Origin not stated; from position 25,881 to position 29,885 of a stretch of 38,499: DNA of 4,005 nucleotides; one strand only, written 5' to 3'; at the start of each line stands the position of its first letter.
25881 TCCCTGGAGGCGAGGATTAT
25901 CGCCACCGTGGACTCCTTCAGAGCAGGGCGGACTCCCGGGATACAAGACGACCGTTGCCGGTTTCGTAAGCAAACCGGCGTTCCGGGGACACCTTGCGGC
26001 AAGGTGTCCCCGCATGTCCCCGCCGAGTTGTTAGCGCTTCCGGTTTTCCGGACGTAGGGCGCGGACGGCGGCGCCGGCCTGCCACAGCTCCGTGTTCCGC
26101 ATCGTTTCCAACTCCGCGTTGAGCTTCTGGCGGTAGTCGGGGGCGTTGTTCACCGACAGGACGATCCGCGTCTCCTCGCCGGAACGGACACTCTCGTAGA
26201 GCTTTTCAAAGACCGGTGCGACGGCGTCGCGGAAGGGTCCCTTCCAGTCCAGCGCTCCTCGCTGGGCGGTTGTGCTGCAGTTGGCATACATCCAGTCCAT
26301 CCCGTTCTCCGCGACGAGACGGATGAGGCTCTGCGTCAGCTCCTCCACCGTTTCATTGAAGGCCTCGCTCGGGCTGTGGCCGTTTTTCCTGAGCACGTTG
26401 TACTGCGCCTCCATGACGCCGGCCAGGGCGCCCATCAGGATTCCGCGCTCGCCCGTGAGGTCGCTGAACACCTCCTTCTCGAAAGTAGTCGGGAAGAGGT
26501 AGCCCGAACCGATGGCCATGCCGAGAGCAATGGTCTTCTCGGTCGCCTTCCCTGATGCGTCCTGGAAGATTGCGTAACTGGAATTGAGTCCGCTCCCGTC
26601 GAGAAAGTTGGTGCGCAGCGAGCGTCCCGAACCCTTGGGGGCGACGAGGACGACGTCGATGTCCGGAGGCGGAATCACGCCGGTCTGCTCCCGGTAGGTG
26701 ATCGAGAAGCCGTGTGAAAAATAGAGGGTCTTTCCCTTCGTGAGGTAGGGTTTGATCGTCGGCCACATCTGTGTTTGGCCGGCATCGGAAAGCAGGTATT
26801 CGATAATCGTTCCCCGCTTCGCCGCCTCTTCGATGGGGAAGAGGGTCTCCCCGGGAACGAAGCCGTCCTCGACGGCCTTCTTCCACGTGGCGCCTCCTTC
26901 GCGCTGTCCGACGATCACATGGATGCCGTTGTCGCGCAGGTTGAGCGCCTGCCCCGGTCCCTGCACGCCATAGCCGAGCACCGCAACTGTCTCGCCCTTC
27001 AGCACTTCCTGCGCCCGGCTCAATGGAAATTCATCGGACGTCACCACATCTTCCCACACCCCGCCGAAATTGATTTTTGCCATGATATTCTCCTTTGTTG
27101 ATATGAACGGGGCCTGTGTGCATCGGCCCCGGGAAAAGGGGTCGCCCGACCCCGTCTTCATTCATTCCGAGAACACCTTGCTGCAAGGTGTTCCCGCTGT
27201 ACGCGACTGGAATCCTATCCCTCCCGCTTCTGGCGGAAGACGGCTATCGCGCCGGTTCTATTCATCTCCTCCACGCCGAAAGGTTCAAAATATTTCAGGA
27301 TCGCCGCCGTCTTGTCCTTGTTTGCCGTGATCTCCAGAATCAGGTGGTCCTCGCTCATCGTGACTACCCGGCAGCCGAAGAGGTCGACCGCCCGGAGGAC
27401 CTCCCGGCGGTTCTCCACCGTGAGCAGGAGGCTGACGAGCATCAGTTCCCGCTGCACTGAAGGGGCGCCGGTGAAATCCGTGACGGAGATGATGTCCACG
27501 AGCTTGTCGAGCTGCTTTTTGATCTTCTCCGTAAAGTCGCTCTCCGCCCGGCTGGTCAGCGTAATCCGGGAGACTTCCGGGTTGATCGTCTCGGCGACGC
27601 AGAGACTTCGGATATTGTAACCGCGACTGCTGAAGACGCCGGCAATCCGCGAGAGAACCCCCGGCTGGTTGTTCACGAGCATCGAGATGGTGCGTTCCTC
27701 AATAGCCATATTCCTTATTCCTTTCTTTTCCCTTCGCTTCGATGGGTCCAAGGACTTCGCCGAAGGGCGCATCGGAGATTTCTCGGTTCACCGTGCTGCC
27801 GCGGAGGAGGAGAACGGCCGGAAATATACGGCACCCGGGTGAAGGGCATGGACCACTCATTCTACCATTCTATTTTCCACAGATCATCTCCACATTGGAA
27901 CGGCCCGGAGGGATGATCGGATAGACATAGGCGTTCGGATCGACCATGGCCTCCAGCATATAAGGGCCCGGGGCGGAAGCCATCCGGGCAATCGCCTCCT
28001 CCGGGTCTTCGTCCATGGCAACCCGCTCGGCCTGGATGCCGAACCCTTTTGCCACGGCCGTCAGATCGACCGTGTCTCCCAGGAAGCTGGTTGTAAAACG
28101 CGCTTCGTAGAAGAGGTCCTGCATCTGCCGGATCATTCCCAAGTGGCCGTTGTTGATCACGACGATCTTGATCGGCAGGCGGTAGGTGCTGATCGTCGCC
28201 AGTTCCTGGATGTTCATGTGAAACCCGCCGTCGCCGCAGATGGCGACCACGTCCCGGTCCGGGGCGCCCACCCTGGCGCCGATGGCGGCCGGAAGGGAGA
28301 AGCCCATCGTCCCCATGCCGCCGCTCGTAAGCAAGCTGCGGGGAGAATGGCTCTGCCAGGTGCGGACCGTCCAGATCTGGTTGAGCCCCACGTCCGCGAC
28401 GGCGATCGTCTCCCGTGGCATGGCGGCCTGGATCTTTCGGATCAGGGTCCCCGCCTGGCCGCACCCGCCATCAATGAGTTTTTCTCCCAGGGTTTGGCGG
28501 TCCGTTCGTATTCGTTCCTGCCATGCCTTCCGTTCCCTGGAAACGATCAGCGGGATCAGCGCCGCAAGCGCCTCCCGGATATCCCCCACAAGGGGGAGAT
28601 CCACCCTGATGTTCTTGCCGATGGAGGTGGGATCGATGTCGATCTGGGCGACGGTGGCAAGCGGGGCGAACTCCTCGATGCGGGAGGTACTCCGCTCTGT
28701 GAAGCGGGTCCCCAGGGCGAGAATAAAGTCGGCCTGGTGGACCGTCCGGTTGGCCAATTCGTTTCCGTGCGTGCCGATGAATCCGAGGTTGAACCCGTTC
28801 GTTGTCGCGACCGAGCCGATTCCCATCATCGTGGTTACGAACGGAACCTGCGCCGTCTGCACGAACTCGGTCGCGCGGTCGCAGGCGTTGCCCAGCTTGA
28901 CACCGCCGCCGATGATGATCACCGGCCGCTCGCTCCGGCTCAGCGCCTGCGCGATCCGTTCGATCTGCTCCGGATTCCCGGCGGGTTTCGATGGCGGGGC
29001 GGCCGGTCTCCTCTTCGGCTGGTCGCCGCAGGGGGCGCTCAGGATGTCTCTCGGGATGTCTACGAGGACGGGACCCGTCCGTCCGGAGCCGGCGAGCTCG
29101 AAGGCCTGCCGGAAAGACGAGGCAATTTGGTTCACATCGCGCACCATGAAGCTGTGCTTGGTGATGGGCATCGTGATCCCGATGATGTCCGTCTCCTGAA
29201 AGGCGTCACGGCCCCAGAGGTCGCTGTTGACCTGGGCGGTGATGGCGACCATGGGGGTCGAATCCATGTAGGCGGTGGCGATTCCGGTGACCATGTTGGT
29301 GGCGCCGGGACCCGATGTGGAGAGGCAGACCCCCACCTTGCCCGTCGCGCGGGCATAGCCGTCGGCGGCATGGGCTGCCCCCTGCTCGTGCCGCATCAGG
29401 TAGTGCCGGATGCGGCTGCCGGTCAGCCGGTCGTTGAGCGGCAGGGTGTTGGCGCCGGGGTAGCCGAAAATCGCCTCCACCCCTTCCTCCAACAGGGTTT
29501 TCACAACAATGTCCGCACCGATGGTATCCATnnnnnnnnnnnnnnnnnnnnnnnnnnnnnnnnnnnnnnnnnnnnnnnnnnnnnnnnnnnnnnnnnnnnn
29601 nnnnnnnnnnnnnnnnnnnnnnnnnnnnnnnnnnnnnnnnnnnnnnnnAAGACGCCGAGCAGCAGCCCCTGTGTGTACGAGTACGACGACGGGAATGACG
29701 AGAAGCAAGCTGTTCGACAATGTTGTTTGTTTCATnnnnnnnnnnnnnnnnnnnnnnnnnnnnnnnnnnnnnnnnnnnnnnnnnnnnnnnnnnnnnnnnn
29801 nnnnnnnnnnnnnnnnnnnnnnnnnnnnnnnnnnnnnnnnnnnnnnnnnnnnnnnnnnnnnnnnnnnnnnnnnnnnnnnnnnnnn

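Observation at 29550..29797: Unannotated Leu/Val/Ile-rich leader peptide and double-terminator attenuator upstream of ilvBNC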

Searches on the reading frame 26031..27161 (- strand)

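Call 6: search_protein_families(library=ncbifam, proteins=[window:26031-27161:-])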
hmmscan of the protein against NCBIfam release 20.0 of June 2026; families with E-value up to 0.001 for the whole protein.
window:26031-27161:- (376 aa): 4 families
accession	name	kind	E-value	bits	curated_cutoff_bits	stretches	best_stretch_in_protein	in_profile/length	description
TIGR00465.1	ilvC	equivalog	3.4e-95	318.6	226.15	1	54-373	1-313/314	ketol-acid reductoisomerase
NF004017.0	PRK05479.1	equivalog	1.5e-63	214.6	336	1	51-371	12-326/337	ketol-acid reductoisomerase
NF009940.0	PRK13403.1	equivalog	3.7e-41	141.1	406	1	52-303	12-257/335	ketol-acid reductoisomerase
NF003557.0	PRK05225.1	equivalog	7.3e-28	97.3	713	1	42-336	25-318/491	ketol-acid reductoisomerase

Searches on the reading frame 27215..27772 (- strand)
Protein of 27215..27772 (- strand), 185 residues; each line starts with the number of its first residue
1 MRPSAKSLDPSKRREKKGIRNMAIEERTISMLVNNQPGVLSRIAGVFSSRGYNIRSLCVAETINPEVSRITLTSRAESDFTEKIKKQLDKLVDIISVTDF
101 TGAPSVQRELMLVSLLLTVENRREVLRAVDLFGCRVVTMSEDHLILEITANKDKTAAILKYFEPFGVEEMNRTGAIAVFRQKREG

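Call 6: search_protein_families(library=ncbifam, proteins=[window:27215-27772:-])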
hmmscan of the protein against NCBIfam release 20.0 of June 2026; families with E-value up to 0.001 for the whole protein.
window:27215-27772:- (185 aa): 6 families
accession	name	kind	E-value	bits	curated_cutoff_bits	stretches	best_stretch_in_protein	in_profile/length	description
NF008864.0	PRK11895.1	equivalog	1.6e-52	177.5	119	1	25-183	2-160/164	acetolactate synthase small subunit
TIGR00119.1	acolac_sm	equivalog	1.7e-49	167.8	56.9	1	26-181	2-157/158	acetolactate synthase small subunit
NF005233.0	PRK06737.1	equivalog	1.6e-12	47.4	102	1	27-98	3-74/76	ACT domain-containing protein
NF006036.0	PRK08178.1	equivalog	3e-12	46.4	128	1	19-105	7-92/102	acetolactate synthase small subunit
NF008362.0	PRK11152.1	equivalog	2.2e-07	30.7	68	1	28-98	5-74/85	acetolactate synthase 2 small subunit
NF010078.0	PRK13562.1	equivalog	1.3e-05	25.1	96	1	26-98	2-75/84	ACT domain-containing protein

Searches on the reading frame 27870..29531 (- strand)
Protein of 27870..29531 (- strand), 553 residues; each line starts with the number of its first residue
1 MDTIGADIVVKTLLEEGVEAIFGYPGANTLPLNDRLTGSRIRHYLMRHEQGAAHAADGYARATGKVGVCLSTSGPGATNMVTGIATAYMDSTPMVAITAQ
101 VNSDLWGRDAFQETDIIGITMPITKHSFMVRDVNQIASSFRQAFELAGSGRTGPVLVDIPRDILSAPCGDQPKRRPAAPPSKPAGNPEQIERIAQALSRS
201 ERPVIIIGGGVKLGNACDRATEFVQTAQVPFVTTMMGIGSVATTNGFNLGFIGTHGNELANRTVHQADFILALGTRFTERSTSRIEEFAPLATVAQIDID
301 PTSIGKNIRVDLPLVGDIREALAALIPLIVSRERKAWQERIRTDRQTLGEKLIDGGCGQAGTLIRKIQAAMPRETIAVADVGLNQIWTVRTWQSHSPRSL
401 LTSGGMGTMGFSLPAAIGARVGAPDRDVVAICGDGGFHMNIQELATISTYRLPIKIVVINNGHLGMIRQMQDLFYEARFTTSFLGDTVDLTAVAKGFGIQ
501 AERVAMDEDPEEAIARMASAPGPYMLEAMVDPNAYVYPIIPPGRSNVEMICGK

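Call 6: search_protein_families(library=ncbifam, proteins=[window:27870-29531:-])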
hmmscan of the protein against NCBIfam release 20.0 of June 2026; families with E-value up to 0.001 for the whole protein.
window:27870-29531:- (553 aa): 55 families (the best 25 are shown)
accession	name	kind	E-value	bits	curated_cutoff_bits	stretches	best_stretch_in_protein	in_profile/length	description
TIGR00118.1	acolac_lg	equivalog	1.1e-190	634.8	538.35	1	5-550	3-554/557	biosynthetic-type acetolactate synthase large subunit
NF004919.0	PRK06276.1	equivalog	1.4e-183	611.4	866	1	5-550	3-557/582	acetolactate synthase large subunit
NF004710.0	PRK06048.1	equivalog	1.8e-183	611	976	1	5-550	10-557/561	acetolactate synthase large subunit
NF006524.0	PRK08978.1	equivalog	3.4e-182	606.5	738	1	5-550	3-544/548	acetolactate synthase 2 catalytic subunit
NF005651.0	PRK07418.1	subfamily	1.4e-163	545.3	942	1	3-550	19-579/617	acetolactate synthase large subunit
NF005860.0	PRK07789.1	equivalog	1.6e-162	542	881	1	4-549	35-597/615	acetolactate synthase large subunit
NF006016.1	PRK08155.1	equivalog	2.7e-161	537.8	870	1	3-551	3-553/554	acetolactate synthase large subunit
NF005228.0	PRK06725.1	equivalog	2.8e-161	537.6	991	1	3-551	16-566/571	acetolactate synthase large subunit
NF005824.0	PRK07710.1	equivalog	7.1e-155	516.6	976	1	4-550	18-568/573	acetolactate synthase large subunit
NF006581.0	PRK09107.1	equivalog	1.5e-151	505.6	974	1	4-552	12-575/595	acetolactate synthase 3 large subunit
NF005584.0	PRK07282.1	equivalog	3.1e-151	504.7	970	1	4-551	11-561/566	acetolactate synthase large subunit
NF006319.0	PRK08527.1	equivalog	1e-150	502.9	905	1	4-551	5-559/565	acetolactate synthase large subunit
NF005058.0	PRK06466.1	equivalog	6.5e-148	493.7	951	1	5-549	6-566/574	acetolactate synthase 3 large subunit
NF005409.0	PRK06965.1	equivalog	4.7e-139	464.5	1035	1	2-552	20-583/587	acetolactate synthase 3 catalytic subunit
NF006525.0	PRK08979.1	equivalog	1.5e-138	462.7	1084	1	5-549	6-564/572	acetolactate synthase 3 large subunit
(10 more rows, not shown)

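Call 8: find_related_loci(query=window:27870-29531:-, collection=genome_contigs, flank=2500)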
Query window:27870-29531:- (553 aa) in genome_contigs; peptide patterns used: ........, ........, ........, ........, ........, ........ (x = any residue, [..] = any of these).
177 stretches matched a pattern; 128 encode a relative of the query (tblastn E <= 1e-3); the best 80 are kept; 80 distinct loci.
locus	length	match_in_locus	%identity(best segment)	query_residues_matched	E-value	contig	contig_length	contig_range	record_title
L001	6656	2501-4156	88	1-553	0e+0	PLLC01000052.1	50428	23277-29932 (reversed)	MAG: Syntrophaceae bacterium isolate fen_1170 73.20120800_E3X.7_contig_5255, whole genome shotgun sequence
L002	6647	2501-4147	87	1-550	0e+0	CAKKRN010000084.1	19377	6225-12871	Syntrophaceae bacterium isolate Hainich-H52-bin083-1 genome assembly, contig: H52-bin083_1_Hain_H52_02um_R2_1745_length_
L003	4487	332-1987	86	1-553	0e+0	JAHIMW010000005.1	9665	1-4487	MAG: Proteobacteria bacterium isolate KR13_N2.mb.84 KR13_N2.mb.84_k141_15795, whole genome shotgun sequence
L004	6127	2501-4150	85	1-551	0e+0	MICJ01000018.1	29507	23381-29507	MAG: Syntrophobacterales bacterium GWC2_56_13 gwc2_scaffold_1412, whole genome shotgun sequence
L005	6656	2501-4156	85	1-553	0e+0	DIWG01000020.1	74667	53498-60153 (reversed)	MAG TPA_asm: Syntrophaceae bacterium UBA6112 UBA6112_contig_4671, whole genome shotgun sequence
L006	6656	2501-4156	84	1-553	0e+0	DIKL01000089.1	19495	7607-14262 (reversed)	MAG TPA_asm: Syntrophaceae bacterium UBA5619 UBA5619_contig_34145, whole genome shotgun sequence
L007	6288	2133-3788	84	1-553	0e+0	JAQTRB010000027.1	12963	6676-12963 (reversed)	MAG: Syntrophales bacterium isolate STB_153 NODE_11954_length_12963_cov_7.838813_Sandtown_B, whole genome shotgun sequen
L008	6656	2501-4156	84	1-553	0e+0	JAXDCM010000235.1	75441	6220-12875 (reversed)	MAG: Syntrophales bacterium isolate POMEDNA-B44 Raw1_k127_360254, whole genome shotgun sequence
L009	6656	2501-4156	84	1-553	0e+0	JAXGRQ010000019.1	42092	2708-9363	MAG: Syntrophales bacterium isolate AnMBR.bin353 bin353_19, whole genome shotgun sequence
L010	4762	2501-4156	83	1-553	0e+0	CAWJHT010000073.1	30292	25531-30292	MAG: uncultured delta proteobacterium isolate MFD00709.bin.2.122 genome assembly, contig: contig_58907, whole genome sho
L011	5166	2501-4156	82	1-553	0e+0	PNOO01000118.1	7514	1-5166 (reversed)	MAG: Syntrophus sp. (in: bacteria) isolate SW.007 SW_1007023_7514, whole genome shotgun sequence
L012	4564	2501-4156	82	1-553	0e+0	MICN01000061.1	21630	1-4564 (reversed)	MAG: Syntrophus sp. GWC2_56_31 gwc2_scaffold_2476, whole genome shotgun sequence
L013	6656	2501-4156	83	1-553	0e+0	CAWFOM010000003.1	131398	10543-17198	MAG: uncultured delta proteobacterium isolate MFD05942.bin.3.94 genome assembly, contig: contig_1626, whole genome shotg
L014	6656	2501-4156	82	1-553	0e+0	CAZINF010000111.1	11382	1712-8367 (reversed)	MAG TPA_asm: uncultured Syntrophus sp. isolate SRP302447_co1_400 genome assembly, contig: NODE_15241_length_11382_cov_47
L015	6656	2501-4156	80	1-553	0e+0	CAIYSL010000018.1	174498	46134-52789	MAG: uncultured Syntrophobacterales bacterium isolate LaPlata_bin-3846 genome assembly, contig: bin-3846:018/141, whole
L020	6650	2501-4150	72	3-553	0e+0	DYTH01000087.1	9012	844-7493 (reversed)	MAG TPA_asm: Syntrophus aciditrophicus isolate SulCav_PC08_3_54_36 SulCav_PC08-3_6851_length_9012_cov_23.961483, whole g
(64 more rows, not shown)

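Call 45: find_encoding_contigs(protein=window:27870-29531:-, flank=1500, max_places=4)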
Protein window:27870-29531:- (553 aa): no gene with exactly this product is on record in the collection.
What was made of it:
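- Tried and rejected: The exact-sequence look-up of the window's IlvB was not on record (call 45).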

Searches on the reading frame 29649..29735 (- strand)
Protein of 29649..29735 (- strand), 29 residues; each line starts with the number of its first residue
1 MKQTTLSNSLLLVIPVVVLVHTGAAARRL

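Call 54: search_protein_families(library=pfam, proteins=[window:29649-29735:-], max_evalue=10)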
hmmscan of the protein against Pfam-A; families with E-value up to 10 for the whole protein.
seq(29 aa): 0 families

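Call 55: search_protein_families(library=ncbifam, proteins=[window:29649-29735:-], max_evalue=10)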
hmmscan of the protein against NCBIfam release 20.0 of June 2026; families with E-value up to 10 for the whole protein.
seq(29 aa): 0 families
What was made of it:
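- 29646..29735 (-): Leader ORF of 29 codons plus UGA: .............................. It matches no Pfam or NCBIfam family (calls 54, 55).
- Tried and rejected: Pfam and NCBIfam gave no hits (calls 54, 55).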
